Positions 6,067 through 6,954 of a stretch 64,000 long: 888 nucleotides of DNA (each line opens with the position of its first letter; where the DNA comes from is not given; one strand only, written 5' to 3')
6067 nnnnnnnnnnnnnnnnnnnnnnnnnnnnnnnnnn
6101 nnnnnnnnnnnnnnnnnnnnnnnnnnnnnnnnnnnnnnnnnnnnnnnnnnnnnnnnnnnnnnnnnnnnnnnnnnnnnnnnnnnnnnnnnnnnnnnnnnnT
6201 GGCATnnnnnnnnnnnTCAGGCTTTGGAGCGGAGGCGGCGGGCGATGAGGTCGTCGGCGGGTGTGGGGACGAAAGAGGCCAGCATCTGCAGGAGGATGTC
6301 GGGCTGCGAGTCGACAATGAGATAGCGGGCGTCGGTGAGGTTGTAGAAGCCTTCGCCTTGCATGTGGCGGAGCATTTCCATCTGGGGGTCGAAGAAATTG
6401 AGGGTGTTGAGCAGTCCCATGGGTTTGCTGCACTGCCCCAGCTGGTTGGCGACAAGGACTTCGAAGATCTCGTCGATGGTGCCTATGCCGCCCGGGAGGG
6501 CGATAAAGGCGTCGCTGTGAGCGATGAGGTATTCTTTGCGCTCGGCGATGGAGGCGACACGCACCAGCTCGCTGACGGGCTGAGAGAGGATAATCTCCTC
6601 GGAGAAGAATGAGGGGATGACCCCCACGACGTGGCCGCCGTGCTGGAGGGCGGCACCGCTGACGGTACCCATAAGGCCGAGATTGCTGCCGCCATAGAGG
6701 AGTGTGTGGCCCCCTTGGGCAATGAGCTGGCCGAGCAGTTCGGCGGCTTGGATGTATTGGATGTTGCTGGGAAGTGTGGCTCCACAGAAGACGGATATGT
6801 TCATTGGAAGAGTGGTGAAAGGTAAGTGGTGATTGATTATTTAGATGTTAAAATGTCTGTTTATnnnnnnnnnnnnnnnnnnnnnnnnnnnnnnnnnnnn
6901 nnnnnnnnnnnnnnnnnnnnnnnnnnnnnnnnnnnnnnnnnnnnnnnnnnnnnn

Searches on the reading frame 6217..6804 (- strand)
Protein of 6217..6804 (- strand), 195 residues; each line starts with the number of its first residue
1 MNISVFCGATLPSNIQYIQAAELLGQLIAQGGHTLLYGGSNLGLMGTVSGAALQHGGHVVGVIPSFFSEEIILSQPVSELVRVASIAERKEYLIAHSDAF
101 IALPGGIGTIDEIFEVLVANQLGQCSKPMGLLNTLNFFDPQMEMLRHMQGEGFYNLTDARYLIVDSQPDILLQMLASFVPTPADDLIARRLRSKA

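Call 38: search_protein_families(library=pfam, proteins=[window:6217-6804:-], max_evalue=0.01)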
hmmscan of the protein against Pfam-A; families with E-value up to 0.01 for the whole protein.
window:6217-6804:- (195 aa): 2 families
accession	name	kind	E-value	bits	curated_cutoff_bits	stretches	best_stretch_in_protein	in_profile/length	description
PF03641.19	Lysine_decarbox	-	1.3e-33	116.4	27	1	45-173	1-129/131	Possible lysine decarboxylase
PF18306.6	LDcluster4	-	6.4e-16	58.7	26.3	1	3-117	4-114/151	SLOG cluster4 family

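Call 66: search_protein_families(library=ncbifam, proteins=[window:6217-6804:-], max_evalue=0.01)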
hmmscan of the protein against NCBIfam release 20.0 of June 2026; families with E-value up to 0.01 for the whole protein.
window:6217-6804:- (195 aa): 4 families
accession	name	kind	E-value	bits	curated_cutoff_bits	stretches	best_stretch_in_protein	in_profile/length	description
TIGR00730.1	TIGR00730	subfamily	9e-43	146.1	96.35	1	3-173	3-173/178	TIGR00730 family Rossman fold protein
NF058542.1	CtkRMPhLog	equivalog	1e-30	107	300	1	3-164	4-165/177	cytokinin riboside 5'-monophosphate phosphoribohydrolase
TIGR00725.1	TIGR00725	hypoth_equivalog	4.4e-09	36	106.9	1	18-118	17-113/159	TIGR00725 family protein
NF038390.1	Nsidase_PpnN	equivalog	0.0041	15.9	450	1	77-117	226-266/450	nucleotide 5'-monophosphate nucleosidase PpnN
